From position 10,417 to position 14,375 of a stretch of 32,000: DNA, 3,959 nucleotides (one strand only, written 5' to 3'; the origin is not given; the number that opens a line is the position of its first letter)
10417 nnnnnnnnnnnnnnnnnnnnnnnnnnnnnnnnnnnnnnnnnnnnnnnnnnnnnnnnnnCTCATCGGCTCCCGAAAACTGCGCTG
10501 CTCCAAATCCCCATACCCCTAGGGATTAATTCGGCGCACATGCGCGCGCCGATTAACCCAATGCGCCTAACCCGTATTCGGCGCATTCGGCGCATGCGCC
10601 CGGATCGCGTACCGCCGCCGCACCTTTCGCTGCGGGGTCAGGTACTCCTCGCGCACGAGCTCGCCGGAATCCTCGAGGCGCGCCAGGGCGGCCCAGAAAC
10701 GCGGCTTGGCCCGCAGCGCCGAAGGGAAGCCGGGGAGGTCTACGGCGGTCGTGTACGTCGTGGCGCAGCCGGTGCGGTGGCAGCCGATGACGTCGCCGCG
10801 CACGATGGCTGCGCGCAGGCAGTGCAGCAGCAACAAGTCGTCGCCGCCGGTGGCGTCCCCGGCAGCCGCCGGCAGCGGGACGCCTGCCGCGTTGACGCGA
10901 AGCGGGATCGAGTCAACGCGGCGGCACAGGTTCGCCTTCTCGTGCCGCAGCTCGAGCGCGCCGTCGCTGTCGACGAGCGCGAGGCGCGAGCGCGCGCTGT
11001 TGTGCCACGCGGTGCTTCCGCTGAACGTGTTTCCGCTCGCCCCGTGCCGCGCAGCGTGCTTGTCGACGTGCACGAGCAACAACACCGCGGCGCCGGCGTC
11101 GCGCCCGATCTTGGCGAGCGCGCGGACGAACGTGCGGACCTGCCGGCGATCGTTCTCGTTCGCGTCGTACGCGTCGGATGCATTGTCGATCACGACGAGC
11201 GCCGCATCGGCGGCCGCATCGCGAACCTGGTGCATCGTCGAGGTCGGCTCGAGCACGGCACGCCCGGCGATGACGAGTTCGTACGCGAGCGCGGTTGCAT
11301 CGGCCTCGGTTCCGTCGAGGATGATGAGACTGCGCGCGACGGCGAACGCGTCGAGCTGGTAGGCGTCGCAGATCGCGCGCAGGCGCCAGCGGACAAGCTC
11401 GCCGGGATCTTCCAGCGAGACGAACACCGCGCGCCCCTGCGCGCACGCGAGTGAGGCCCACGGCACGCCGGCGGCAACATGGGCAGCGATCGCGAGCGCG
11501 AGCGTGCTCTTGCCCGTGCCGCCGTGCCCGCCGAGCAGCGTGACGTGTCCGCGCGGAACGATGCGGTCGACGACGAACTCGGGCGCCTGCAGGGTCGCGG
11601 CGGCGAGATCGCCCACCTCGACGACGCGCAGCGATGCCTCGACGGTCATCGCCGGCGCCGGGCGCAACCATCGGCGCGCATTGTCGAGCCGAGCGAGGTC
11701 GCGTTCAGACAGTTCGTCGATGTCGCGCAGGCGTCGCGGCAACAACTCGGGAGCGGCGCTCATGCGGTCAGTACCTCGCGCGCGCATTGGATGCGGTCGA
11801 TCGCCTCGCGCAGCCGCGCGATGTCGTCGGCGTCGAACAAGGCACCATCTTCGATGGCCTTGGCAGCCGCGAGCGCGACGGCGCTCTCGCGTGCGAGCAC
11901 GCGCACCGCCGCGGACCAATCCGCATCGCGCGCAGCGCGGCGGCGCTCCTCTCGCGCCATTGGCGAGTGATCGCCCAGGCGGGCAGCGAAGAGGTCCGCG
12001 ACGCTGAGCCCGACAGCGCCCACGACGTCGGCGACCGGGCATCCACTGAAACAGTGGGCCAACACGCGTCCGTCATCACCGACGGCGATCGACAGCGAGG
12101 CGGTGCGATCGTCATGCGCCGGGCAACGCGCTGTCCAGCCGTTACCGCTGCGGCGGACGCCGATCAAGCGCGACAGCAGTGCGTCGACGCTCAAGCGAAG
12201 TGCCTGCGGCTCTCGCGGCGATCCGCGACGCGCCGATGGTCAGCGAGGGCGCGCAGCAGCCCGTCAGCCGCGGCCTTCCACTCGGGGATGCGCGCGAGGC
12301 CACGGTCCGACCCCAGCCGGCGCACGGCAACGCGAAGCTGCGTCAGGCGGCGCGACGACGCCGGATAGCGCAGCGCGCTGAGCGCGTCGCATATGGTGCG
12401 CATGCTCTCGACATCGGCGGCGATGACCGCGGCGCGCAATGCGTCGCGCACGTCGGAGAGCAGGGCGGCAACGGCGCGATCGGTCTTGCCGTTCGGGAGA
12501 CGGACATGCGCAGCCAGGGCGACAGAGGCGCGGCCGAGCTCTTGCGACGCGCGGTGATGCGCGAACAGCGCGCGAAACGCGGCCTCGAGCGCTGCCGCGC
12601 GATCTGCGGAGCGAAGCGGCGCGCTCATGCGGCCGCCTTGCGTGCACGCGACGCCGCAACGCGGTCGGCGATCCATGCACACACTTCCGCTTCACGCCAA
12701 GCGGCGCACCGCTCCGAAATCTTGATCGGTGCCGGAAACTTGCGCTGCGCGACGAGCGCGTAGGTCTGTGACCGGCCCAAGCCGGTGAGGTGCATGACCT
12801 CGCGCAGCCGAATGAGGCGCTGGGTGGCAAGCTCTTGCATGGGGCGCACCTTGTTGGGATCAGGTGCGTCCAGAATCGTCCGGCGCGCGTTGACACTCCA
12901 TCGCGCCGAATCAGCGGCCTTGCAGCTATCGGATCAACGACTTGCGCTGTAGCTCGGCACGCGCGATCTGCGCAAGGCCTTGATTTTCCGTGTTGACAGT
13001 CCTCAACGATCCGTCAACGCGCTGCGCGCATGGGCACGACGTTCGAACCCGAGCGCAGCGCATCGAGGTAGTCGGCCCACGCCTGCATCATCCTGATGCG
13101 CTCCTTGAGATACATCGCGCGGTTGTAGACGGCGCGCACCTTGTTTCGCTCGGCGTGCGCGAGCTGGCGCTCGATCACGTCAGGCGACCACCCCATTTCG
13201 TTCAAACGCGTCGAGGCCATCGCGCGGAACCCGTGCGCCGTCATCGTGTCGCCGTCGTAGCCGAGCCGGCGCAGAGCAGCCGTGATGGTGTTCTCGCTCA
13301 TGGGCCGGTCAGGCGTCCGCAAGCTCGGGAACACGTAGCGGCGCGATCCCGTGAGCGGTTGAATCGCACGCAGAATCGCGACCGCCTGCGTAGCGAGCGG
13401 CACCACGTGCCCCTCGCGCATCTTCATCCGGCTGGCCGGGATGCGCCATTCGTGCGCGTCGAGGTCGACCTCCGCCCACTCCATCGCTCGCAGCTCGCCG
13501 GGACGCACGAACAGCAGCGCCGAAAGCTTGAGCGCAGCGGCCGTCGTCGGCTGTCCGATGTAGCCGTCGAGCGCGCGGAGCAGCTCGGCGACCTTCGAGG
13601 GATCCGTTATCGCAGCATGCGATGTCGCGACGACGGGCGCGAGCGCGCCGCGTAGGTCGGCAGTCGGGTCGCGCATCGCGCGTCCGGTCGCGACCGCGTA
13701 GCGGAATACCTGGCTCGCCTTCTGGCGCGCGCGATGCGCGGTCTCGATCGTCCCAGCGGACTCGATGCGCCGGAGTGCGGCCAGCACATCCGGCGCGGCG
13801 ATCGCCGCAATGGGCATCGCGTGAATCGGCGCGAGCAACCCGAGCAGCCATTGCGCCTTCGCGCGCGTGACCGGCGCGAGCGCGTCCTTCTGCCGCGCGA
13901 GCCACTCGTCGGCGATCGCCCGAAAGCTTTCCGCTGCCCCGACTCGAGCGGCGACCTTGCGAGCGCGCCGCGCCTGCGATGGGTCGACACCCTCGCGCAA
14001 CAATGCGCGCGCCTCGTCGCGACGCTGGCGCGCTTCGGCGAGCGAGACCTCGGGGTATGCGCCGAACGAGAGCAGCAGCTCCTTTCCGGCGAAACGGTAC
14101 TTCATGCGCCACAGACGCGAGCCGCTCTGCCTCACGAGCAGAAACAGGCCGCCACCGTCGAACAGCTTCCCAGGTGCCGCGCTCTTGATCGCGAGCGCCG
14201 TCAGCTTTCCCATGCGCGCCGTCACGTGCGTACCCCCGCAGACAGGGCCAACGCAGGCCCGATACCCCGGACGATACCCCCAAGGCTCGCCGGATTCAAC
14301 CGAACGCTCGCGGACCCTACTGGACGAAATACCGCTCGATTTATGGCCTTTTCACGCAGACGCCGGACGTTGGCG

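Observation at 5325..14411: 9.1-kb island inserted in the 3' end of tRNA-Leu(UAA), bounded by a 14-bp direct repeat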

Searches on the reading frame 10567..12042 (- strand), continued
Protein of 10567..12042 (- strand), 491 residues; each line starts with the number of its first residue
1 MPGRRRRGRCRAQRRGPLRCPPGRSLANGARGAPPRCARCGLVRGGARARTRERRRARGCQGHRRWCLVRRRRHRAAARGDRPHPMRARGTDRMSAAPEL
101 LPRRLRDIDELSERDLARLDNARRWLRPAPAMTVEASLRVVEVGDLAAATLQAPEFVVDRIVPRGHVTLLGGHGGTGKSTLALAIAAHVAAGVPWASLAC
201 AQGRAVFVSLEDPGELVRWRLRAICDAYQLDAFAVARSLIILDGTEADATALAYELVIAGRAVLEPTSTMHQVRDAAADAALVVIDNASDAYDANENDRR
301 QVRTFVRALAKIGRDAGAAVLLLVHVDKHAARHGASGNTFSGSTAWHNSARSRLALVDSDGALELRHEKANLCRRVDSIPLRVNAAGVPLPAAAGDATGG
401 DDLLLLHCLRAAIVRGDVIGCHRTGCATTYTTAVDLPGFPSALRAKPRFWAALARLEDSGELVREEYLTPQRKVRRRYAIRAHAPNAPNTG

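Call 33: find_encoding_contigs(protein=P0004, flank=10000, max_places=3)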
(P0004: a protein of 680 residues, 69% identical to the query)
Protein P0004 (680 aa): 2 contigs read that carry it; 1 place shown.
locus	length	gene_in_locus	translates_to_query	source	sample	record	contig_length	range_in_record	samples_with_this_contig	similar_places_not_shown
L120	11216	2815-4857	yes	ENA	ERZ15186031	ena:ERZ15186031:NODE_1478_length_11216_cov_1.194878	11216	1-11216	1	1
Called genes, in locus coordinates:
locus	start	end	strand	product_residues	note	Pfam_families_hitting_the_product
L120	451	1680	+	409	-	PF13356:Arm-DNA-bind_3, PF22022:Phage_int_M, PF00589:Phage_integrase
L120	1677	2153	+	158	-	-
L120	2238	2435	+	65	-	-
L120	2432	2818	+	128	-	-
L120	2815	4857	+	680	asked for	PF08707:PriCT_2, PF13481:AAA_25, PF03796:DnaB_C (faint)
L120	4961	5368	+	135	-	PF18932:DUF5681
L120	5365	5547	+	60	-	-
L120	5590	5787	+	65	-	-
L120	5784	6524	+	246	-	-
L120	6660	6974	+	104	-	-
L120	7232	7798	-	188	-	-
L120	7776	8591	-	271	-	-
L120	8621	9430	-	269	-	PF12762:DDE_Tnp_IS1595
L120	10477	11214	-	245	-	?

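Call 45: search_protein_families(library=ncbifam, proteins=[window:10567-11763:-], max_evalue=0.01)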
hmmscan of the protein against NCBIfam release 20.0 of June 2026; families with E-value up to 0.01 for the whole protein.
window:10567-11763:- (398 aa): 3 families
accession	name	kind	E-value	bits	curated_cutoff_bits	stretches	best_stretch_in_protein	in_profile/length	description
TIGR00416.1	sms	equivalog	0.00053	18.8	403.05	1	69-236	91-224/454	DNA repair protein RadA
TIGR02237.1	recomb_radB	equivalog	0.00069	19.5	172.4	1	69-229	9-145/210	DNA repair and recombination protein RadB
TIGR03878.1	thermo_KaiC_2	hypoth_equivalog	0.0017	17.7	232.2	1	69-216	33-162/259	KaiC domain-containing protein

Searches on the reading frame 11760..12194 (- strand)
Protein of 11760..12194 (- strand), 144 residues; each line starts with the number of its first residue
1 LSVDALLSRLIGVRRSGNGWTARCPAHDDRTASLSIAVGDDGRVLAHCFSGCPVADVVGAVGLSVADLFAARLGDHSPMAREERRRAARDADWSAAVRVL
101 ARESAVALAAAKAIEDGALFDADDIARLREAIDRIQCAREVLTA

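Call 24: search_protein_families(library=phrogs, proteins=[window:11760-12194:-], max_evalue=0.01)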
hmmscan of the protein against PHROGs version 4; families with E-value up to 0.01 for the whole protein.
window:11760-12194:- (144 aa): 3 families
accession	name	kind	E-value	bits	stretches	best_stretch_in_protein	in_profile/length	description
phrog_6088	-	DNA, RNA and nucleotide metabolism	1.4e-14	54.5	1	5-76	6-78/772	DNA primase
phrog_47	-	DNA, RNA and nucleotide metabolism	0.0012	18.4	1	2-52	30-82/947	DNA primase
phrog_6444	-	DNA, RNA and nucleotide metabolism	0.0014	18.6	1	12-52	28-65/577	DNA primase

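Call 45: search_protein_families(library=ncbifam, proteins=[window:11760-12194:-], max_evalue=0.01)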
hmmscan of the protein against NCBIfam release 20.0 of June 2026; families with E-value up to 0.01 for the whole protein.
window:11760-12194:- (144 aa): 2 families
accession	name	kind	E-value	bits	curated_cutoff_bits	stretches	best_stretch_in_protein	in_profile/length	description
TIGR01391.1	dnaG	equivalog_domain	3.1e-06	26.3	283.6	1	6-50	19-60/414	DNA primase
NF010885.0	PRK14292.1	equivalog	0.0049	15.9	585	1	50-100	72-122/371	chaperone protein DnaJ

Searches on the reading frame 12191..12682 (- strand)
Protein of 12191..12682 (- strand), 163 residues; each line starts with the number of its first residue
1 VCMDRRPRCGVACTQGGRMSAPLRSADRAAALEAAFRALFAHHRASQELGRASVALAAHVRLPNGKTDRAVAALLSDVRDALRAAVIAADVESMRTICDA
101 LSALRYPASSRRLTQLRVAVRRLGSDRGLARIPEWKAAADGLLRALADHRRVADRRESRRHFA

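Call 8: search_protein_families(library=pfam, proteins=[window:12191-12682:-], max_evalue=0.01)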
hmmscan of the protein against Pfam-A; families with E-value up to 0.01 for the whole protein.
window:12191-12682:- (163 aa): 0 families

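Call 24: search_protein_families(library=phrogs, proteins=[window:12191-12628:-], max_evalue=0.01)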
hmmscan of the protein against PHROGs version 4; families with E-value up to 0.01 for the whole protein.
window:12191-12628:- (145 aa): 0 families

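Call 44: search_protein_families(library=padloc, proteins=[window:12191-12628:-], max_evalue=0.01)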
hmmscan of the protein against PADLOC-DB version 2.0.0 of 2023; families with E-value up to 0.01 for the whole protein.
window:12191-12628:- (145 aa): 0 families

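Call 45: search_protein_families(library=ncbifam, proteins=[window:12191-12628:-], max_evalue=0.01)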
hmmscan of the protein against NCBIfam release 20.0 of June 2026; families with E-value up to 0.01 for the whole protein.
window:12191-12628:- (145 aa): 0 families

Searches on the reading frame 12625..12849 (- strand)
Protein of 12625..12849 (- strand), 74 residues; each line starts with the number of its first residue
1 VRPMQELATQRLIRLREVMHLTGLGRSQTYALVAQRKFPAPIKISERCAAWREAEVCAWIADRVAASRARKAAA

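Call 8: search_protein_families(library=pfam, proteins=[window:12625-12849:-], max_evalue=0.01)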
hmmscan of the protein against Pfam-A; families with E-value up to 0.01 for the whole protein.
window:12625-12849:- (74 aa): 2 families
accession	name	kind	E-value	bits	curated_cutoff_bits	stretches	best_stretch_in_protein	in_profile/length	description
PF05930.18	Phage_AlpA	-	3.8e-17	62.3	21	1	11-60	2-51/51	Prophage CP4-57 regulatory protein (AlpA)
PF12728.13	HTH_17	-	0.0048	17.6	27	1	15-62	4-49/51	Helix-turn-helix domain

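Call 24: search_protein_families(library=phrogs, proteins=[window:12625-12840:-], max_evalue=0.01)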
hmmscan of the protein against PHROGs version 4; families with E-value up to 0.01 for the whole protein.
window:12625-12840:- (71 aa): 5 families
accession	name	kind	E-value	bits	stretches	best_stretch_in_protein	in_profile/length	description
phrog_2790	-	integration and excision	1e-12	48.9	1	6-64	25-83/100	excisionase and transcriptional regulator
phrog_66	-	integration and excision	8.8e-11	43.1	1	3-70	87-153/412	excisionase and transcriptional regulator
phrog_597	-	DNA, RNA and nucleotide metabolism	5.1e-05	24.3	1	6-66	109-170/200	DNA binding protein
phrog_25262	-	unknown function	8.8e-05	23.4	1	4-64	29-89/106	-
phrog_2620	-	integration and excision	0.0079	17.1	1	8-60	78-135/187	excisionase and transcriptional regulator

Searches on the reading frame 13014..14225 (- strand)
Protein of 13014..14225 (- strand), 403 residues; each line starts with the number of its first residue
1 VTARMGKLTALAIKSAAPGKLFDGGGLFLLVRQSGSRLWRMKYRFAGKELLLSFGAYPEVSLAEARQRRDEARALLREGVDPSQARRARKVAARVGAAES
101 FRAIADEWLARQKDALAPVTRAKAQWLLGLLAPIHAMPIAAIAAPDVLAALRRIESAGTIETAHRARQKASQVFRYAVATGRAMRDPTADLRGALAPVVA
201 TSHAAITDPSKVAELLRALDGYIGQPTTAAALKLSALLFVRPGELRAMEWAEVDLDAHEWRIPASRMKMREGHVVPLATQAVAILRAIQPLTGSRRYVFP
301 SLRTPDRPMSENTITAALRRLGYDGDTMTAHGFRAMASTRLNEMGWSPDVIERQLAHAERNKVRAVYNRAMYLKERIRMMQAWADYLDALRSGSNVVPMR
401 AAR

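Call 8: search_protein_families(library=pfam, proteins=[window:13014-14225:-], max_evalue=0.01)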
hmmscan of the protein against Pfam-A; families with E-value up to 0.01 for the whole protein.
window:13014-14225:- (403 aa): 3 families
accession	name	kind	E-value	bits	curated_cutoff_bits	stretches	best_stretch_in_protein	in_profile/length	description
PF22022.2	Phage_int_M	-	2.2e-29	102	27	1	101-194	1-96/96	Phage integrase central domain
PF13356.12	Arm-DNA-bind_3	-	3.4e-25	88.4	27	1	8-88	1-82/83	Arm DNA-binding domain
PF00589.27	Phage_integrase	-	1.1e-23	84.3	27.1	1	210-370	6-168/172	Phage integrase family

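Call 21: find_encoding_contigs(protein=window:13014-14213:-, flank=10000, max_places=10)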
Protein window:13014-14213:- (399 aa): 1 contig read that carries it; 1 place shown.
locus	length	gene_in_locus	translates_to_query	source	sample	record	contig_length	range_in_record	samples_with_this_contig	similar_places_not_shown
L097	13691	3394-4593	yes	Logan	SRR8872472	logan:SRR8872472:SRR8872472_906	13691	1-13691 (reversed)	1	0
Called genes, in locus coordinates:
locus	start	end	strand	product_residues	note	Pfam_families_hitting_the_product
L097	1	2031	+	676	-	?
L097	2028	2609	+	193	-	PF01066:CDP-OH_P_transf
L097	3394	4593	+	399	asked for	PF13356:Arm-DNA-bind_3, PF22022:Phage_int_M, PF00589:Phage_integrase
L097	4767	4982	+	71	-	PF05930:Phage_AlpA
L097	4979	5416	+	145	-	-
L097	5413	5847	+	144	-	PF01807:Zn_ribbon_DnaG (faint)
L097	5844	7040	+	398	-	PF13481:AAA_25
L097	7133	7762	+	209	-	-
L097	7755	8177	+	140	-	PF18932:DUF5681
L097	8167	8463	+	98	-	-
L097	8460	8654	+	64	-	-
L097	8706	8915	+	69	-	-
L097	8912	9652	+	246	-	-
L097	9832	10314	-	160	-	-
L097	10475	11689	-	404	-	PF13356:Arm-DNA-bind_3, PF22022:Phage_int_M, PF00589:Phage_integrase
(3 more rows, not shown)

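Call 25: search_protein_families(library=phrogs, proteins=[window:13014-14213:-], max_evalue=0.01)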
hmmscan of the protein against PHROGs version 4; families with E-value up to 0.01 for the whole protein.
window:13014-14213:- (399 aa): 8 families
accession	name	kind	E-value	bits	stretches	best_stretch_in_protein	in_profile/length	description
phrog_1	-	integration and excision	8.2e-59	201.4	1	3-389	92-457/611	integrase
phrog_216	-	integration and excision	1e-32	114.5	1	153-391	9-252/301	integrase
phrog_3423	-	unknown function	2.8e-32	112.9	1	4-110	8-118/157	-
phrog_4710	-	unknown function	3.7e-28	99.5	1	72-267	2-198/211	-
phrog_24775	-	unknown function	3e-17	63.6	1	309-390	14-93/101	-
phrog_14880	-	unknown function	2.3e-15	57.2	1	332-384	1-53/57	-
phrog_37801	-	unknown function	5.1e-12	46.8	1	341-384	26-69/73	-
phrog_17497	-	unknown function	8.7e-07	30.1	1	300-386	26-119/133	-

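Call 45: search_protein_families(library=ncbifam, proteins=[window:13014-14213:-], max_evalue=0.01)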
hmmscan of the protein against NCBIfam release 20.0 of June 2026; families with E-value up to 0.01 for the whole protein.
window:13014-14213:- (399 aa): 2 families
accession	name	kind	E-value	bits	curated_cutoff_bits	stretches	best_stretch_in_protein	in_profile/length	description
NF007246.0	PRK09692.1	domain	5.2e-80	269.1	434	1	9-392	13-402/413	integrase domain-containing protein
NF040815.2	recomb_XerA_Arch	equivalog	7.1e-06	25.8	220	1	206-355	100-244/263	site-specific tyrosine recombinase/integron integrase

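Call 56: find_related_loci(query=window:13014-14213:-, collection=metagenome_contigs, flank=10000)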
Query window:13014-14213:- (399 aa) in metagenome_contigs; peptide patterns used: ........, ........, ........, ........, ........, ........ (x = any residue, [..] = any of these).
600 stretches matched a pattern (row limit reached: there are more); 576 encode a relative of the query (tblastn E <= 1e-3); the best 80 are kept; 80 distinct loci.
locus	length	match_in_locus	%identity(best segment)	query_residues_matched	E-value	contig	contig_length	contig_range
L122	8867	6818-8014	63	4-396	1e-158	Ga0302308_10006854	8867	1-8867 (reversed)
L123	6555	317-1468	66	11-396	3e-156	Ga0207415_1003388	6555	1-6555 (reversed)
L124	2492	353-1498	62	16-396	3e-164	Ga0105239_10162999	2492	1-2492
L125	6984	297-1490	60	4-395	6e-154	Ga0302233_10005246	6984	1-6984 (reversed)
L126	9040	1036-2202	63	14-396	1e-151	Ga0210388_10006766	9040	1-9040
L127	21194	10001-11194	61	4-396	9e-151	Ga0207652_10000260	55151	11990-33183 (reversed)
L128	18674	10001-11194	61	4-396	9e-151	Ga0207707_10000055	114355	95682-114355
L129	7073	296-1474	61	3-395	1e-150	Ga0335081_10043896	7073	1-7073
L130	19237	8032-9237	59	2-399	2e-150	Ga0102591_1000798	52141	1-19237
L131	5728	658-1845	62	4-393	6e-151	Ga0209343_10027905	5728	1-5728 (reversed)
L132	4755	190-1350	61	4-388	4e-152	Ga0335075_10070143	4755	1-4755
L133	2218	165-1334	61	4-391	2e-159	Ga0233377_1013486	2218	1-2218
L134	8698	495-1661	60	4-390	2e-148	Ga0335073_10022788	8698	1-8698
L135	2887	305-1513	61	3-397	3e-155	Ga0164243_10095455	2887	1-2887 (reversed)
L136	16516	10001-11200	62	1-398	2e-147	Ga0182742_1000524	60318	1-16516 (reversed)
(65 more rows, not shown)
